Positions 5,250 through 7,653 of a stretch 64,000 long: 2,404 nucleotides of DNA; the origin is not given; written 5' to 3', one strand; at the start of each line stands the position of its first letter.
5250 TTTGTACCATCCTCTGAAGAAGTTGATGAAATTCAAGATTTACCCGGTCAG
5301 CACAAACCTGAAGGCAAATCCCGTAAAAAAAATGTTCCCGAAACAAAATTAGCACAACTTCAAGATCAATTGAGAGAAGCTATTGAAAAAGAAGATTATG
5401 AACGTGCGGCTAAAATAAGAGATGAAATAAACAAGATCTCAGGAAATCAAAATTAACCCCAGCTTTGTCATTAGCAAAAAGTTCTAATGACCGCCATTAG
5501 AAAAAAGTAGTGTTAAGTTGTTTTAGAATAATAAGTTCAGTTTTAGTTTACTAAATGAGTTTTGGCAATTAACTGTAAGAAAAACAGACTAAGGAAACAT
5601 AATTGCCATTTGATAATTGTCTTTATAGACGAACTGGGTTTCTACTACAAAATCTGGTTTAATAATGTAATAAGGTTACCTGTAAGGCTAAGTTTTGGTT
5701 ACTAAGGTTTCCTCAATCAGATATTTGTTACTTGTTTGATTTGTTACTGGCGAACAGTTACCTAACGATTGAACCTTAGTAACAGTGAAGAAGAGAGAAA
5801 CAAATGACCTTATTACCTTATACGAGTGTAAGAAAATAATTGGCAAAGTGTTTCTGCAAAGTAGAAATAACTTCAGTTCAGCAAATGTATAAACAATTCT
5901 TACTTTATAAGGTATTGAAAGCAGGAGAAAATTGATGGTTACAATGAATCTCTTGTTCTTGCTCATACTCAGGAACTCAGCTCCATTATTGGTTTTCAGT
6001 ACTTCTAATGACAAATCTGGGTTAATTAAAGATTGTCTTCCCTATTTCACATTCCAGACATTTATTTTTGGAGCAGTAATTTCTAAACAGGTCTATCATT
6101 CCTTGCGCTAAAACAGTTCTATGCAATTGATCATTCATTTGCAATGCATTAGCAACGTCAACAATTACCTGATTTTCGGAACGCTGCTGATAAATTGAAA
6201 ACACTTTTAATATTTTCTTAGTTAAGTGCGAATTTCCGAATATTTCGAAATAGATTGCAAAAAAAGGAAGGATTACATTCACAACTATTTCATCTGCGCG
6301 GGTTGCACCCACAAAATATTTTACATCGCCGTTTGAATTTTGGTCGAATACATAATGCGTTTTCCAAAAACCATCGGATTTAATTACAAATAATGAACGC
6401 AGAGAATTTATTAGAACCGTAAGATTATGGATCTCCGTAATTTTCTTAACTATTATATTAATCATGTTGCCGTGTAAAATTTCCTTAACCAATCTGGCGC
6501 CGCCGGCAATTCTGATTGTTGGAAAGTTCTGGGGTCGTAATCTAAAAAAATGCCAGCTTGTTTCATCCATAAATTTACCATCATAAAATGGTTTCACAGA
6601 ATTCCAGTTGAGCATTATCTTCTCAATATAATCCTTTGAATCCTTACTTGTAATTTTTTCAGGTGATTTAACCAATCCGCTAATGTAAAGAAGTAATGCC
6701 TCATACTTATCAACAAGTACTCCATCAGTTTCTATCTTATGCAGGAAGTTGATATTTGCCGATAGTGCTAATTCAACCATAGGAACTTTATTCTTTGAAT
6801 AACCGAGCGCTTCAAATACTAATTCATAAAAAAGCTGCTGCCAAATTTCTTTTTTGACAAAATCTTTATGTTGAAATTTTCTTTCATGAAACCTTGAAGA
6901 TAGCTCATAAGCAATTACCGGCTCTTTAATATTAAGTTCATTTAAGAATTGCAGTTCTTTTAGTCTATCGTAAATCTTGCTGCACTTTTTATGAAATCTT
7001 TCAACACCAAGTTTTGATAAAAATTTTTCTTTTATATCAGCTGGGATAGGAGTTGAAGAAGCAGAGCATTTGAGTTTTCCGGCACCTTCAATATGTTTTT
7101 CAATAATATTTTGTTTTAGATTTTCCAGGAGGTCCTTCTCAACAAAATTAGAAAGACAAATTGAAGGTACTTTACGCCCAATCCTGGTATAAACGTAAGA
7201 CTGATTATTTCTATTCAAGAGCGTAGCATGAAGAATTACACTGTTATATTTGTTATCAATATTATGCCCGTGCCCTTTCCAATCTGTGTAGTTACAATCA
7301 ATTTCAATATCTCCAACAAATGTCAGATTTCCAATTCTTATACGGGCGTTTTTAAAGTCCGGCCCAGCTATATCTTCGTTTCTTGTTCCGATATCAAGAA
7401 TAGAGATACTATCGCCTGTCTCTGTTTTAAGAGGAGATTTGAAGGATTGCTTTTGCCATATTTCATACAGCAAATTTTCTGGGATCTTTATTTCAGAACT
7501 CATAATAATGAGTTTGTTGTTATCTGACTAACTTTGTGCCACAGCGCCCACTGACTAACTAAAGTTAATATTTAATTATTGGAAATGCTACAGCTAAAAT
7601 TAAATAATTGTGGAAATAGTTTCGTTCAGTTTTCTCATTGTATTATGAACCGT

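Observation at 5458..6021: Three same-orientation copies of an ORF-less ~570-bp element with 17-bp terminal inverted repeats and 4-5 bp AT-rich flanking duplications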

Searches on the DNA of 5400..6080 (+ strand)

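Call 7: search_rna_families(source=window, start=5400, end=6080, threshold=evalue, max_evalue=10)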
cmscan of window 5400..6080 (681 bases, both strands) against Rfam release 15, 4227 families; matches with E-value up to 10: 8.
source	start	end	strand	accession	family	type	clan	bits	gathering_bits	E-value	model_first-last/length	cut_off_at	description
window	5529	5607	-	RF02315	TtnuHACA8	Gene; snRNA; snoRNA; HACA-box;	-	24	50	0.25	1-130/130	no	Tetrahymena snoRNA TtnuHACA8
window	5780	5822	+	RF00173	Hairpin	Gene; ribozyme;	-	23.5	65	0.04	1-52/52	no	Hairpin ribozyme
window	5560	5668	+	RF02779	PepN_thermometer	Cis-reg; thermoregulator;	-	21.7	83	0.21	1-136/136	no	PepN 5' UTR thermometer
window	5549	5621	-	RF01301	snoR4a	Gene; snRNA; snoRNA; CD-box;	-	17.8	50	3.3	1-77/77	no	Small nucleolar RNA snoR4a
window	5969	6000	-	RF00572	SNORD66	Gene; snRNA; snoRNA; CD-box;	-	17.1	32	0.6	41-72/76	no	Small nucleolar RNA SNORD66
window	5910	6055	+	RF02696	Teg49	Gene; sRNA;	-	17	186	4.7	1-196/196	no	Teg49 sRNA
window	5930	5990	-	RF00355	snoR28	Gene; snRNA; snoRNA; CD-box;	-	16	45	6.3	1-78/78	no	Small nucleolar RNA snoR28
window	5444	5527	+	RF01880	Xist_exon1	Gene; lncRNA;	-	14.7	50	0.2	1-85/85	no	X-chromosome inactivation gene exon 1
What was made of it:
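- On Any Rfam RNA family: The best match inside copy 1 scores 24 bits against a cutoff of 50 (call 7).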

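Call 96: search_dna_similar(query=window:5458-6021:+, collection=plasmids, mode=distant, max_rows=8)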
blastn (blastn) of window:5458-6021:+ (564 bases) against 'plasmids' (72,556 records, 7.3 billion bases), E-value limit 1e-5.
No match.
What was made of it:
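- Tried and rejected: No match (call 96).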

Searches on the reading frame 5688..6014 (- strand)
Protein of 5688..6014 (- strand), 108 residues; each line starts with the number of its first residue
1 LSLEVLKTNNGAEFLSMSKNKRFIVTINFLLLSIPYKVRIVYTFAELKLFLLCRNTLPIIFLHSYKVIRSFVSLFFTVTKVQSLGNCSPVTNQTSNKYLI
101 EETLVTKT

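Call 31: find_encoding_contigs(protein=window:5688-6014:-, flank=10000, max_places=10)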
Protein window:5688-6014:- (108 aa): no gene with exactly this product is on record in the collection.

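Call 45: find_homologous_proteins(query=window:5688-6014:-, max_evalue=0.01)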
Query window:5688-6014:- (108 aa): 1 proteins with E <= 0.01 among 3 candidates.
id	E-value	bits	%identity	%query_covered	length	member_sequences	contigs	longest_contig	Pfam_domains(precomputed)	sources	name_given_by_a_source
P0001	6.2e-49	182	98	85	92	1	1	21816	-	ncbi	ncbi:MAG: hypothetical protein AB1432_15420 [Bacteroidota bacterium]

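Call 46: find_encoding_contigs(protein=P0001, flank=10000, max_places=10)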
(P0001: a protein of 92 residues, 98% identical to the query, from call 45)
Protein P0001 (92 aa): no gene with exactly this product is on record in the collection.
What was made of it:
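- Tried and rejected: Neither is on record (calls 31, 46).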

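Call 72: list_cluster_members(proteins=[P0001, P0002])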
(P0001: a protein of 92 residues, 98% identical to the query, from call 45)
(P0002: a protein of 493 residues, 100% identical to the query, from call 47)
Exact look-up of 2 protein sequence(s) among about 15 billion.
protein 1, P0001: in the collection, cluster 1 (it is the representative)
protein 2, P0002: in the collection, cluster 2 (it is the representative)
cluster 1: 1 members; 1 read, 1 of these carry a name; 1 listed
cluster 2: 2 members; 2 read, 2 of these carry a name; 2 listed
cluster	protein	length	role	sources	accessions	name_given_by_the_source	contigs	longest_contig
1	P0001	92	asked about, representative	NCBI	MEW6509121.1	MAG: hypothetical protein AB1432_15420 [Bacteroidota bacterium]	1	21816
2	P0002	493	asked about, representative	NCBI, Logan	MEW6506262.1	MAG: DUF2851 family protein [Bacteroidota bacterium]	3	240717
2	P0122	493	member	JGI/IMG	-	hypothetical protein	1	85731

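Call 73: find_encoding_contigs(protein=P0122, flank=10000, max_places=3)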
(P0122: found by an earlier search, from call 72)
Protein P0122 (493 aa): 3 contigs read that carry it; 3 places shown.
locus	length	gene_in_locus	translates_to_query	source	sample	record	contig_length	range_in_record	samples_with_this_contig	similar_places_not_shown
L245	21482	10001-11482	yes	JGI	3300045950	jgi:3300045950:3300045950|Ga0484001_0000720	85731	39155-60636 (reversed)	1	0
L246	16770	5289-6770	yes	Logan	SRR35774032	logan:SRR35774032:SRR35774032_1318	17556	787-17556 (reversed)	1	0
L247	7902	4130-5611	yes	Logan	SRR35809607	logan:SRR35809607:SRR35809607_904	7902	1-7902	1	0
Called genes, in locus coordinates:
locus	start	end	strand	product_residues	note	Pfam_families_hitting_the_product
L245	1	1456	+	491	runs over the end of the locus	PF13431:TPR_17 (faint), PF07719:TPR_2 (faint), PF12895:ANAPC3 (faint), PF13174:TPR_6 (faint), PF13414:TPR_11 (faint), PF13428:TPR_14 (faint), PF13432:TPR_16 (faint), PF10300:Iml2-TPR_39 (weak), +1 more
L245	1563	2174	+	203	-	PF00551:Formyl_trans_N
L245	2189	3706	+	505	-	PF02142:MGS, PF01808:AICARFT_IMPCHas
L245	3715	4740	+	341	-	PF00022:Actin (weak), PF06723:MreB_Mbl, PF25216:Volactin (faint), PF00012:HSP70, PF14450:FtsA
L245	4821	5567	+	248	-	PF04085:MreC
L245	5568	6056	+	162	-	PF04093:MreD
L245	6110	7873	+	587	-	PF03717:PBP_dimer, PF00905:Transpeptidase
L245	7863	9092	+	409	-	PF01098:FTSW_RODA_SPOVE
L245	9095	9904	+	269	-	PF00215:OMPdecase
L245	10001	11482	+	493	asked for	PF11013:DUF2851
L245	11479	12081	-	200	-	PF02577:BFN_dom, PF02151:UVR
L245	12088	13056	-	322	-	PF01012:ETF, PF00766:ETF_alpha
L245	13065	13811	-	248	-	PF01012:ETF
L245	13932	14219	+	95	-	PF02617:ClpS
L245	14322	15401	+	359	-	PF01926:MMR_HSR1 (weak), PF06071:YchF-GTPase_C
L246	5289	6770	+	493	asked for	PF11013:DUF2851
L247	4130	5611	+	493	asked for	PF11013:DUF2851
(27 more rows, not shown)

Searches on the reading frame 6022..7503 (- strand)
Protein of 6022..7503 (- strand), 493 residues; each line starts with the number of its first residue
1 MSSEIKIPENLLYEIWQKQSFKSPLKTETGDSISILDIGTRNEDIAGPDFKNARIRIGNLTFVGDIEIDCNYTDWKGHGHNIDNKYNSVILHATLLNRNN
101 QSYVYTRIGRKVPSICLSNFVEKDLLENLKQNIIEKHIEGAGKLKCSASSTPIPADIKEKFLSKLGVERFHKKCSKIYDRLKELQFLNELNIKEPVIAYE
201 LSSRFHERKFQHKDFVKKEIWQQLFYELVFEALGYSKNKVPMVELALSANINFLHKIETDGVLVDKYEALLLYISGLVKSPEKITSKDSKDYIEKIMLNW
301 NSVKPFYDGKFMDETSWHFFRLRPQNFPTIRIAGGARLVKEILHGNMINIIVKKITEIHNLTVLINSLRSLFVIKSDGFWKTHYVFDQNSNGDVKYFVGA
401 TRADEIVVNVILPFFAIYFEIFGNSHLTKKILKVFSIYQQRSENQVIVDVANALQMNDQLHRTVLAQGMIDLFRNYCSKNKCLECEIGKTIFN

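Call 8: find_encoding_contigs(protein=window:6022-7503:-, flank=10000, max_places=6)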
Protein window:6022-7503:- (493 aa): 3 contigs read that carry it; 2 places shown.
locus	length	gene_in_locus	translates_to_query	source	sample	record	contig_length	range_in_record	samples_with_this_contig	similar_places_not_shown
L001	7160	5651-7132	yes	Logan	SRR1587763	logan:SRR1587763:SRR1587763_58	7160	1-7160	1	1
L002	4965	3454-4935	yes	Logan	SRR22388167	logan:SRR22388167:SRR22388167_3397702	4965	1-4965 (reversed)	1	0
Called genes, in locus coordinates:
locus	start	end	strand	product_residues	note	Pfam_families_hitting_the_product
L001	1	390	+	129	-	?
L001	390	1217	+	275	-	PF04085:MreC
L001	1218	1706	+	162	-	PF04093:MreD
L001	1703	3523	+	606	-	PF03717:PBP_dimer, PF00905:Transpeptidase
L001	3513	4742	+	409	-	PF01098:FTSW_RODA_SPOVE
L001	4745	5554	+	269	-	PF00215:OMPdecase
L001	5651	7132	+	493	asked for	PF11013:DUF2851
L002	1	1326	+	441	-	?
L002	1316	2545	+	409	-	PF01098:FTSW_RODA_SPOVE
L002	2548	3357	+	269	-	PF00215:OMPdecase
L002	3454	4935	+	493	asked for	PF11013:DUF2851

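Call 47: find_homologous_proteins(query=window:6022-7503:-, max_evalue=1e-50)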
Query window:6022-7503:- (493 aa): 939 proteins with E <= 1e-50 among 8000 candidates; the best 120 are listed.
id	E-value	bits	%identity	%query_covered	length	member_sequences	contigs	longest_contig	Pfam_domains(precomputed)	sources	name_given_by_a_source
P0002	0.0e+0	1117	100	100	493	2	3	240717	PF11013.14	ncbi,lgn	ncbi:MAG: DUF2851 family protein [Bacteroidota bacterium]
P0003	2.5e-292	988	86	100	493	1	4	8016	PF11013.14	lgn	-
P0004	1.1e-291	986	87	100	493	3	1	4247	PF11013.14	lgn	-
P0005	1.7e-291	985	86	100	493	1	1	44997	PF11013.14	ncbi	-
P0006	1.3e-290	982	86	100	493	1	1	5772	PF11013.14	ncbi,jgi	jgi:hypothetical protein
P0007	8.3e-289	976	86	100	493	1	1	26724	PF11013.14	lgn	-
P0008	5.3e-284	961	84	100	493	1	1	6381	PF11013.14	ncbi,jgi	jgi:hypothetical protein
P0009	6.4e-280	947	83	100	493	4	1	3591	PF11013.14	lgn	-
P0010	5.9e-275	931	81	100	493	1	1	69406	PF11013.14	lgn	-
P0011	5.1e-274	928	80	100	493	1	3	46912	PF11013.14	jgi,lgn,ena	-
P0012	2.1e-265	899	77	100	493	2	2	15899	PF11013.14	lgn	-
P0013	4.3e-263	892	77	100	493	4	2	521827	PF11013.14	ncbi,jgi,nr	ncbi:MAG: DUF2851 family protein [Melioribacteraceae bacterium]|jgi:hypothetical protein|nr:DUF2851 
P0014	3.5e-262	889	76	100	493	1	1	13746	PF11013.14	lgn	-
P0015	1.3e-258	877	75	100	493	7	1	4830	PF11013.14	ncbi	-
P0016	5.9e-238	809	71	100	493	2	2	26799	PF11013.14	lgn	-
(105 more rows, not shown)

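Call 48: find_encoding_contigs(protein=P0005, flank=4000, max_places=2)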
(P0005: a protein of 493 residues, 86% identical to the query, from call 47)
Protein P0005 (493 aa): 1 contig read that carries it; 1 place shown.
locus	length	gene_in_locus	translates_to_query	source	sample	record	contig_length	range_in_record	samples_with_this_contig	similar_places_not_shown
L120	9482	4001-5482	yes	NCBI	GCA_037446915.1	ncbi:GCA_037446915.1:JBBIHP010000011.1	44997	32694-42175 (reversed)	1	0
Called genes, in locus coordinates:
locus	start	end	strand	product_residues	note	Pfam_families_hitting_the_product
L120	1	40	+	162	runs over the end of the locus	PF04093:MreD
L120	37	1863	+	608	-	PF03717:PBP_dimer, PF00905:Transpeptidase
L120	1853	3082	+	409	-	PF01098:FTSW_RODA_SPOVE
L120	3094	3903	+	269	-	PF00215:OMPdecase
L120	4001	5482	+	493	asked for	PF11013:DUF2851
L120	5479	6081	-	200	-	PF02577:BFN_dom, PF02151:UVR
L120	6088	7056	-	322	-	PF01012:ETF, PF00766:ETF_alpha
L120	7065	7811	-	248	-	PF01012:ETF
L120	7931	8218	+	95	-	PF02617:ClpS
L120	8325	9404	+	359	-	PF01926:MMR_HSR1 (weak), PF06071:YchF-GTPase_C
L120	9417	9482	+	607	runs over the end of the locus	PF00009:GTP_EFTU, PF22042:EF-G_D2, PF03144:GTP_EFTU_D2, PF00679:EFG_C, PF21018:BipA_C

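Call 49: find_encoding_contigs(protein=P0007, flank=4000, max_places=2)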
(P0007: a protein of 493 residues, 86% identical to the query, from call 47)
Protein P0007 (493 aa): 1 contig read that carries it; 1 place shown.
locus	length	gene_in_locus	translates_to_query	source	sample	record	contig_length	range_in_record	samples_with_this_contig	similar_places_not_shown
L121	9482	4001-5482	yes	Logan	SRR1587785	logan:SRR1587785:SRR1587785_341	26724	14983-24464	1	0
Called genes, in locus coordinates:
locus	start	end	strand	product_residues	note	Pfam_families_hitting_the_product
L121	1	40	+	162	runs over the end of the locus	PF04093:MreD, PF07155:ECF-ribofla_trS (weak)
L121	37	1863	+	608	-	PF03717:PBP_dimer, PF00905:Transpeptidase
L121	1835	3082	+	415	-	PF01098:FTSW_RODA_SPOVE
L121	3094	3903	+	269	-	PF00215:OMPdecase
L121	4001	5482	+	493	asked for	PF11013:DUF2851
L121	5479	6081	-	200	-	PF02577:BFN_dom, PF02151:UVR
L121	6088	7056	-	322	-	PF01012:ETF, PF00766:ETF_alpha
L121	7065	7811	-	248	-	PF01012:ETF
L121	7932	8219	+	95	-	PF02617:ClpS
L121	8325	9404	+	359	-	PF01926:MMR_HSR1 (weak), PF06071:YchF-GTPase_C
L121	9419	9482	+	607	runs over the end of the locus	PF00009:GTP_EFTU, PF01926:MMR_HSR1 (faint), PF22042:EF-G_D2, PF03144:GTP_EFTU_D2, PF00679:EFG_C, PF21018:BipA_C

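Call 50: find_encoding_contigs(protein=P0010, flank=4000, max_places=2)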
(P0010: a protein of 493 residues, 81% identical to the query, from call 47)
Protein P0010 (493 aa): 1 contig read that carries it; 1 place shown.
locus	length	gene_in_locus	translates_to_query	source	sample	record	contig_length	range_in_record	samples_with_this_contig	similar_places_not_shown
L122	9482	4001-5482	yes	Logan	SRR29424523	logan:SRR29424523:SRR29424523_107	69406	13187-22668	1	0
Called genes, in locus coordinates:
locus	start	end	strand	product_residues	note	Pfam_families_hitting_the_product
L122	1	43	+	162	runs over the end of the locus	PF04093:MreD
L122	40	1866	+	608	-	PF03717:PBP_dimer, PF00905:Transpeptidase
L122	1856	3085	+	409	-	PF01098:FTSW_RODA_SPOVE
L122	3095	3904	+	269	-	PF00215:OMPdecase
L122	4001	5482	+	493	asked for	PF11013:DUF2851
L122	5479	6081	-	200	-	PF02577:BFN_dom, PF02151:UVR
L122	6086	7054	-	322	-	PF01012:ETF, PF00766:ETF_alpha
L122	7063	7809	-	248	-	PF01012:ETF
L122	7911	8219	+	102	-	PF02617:ClpS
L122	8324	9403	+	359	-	PF01926:MMR_HSR1 (weak), PF06071:YchF-GTPase_C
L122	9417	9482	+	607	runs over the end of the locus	PF00009:GTP_EFTU, PF22042:EF-G_D2, PF03144:GTP_EFTU_D2, PF00679:EFG_C, PF21018:BipA_C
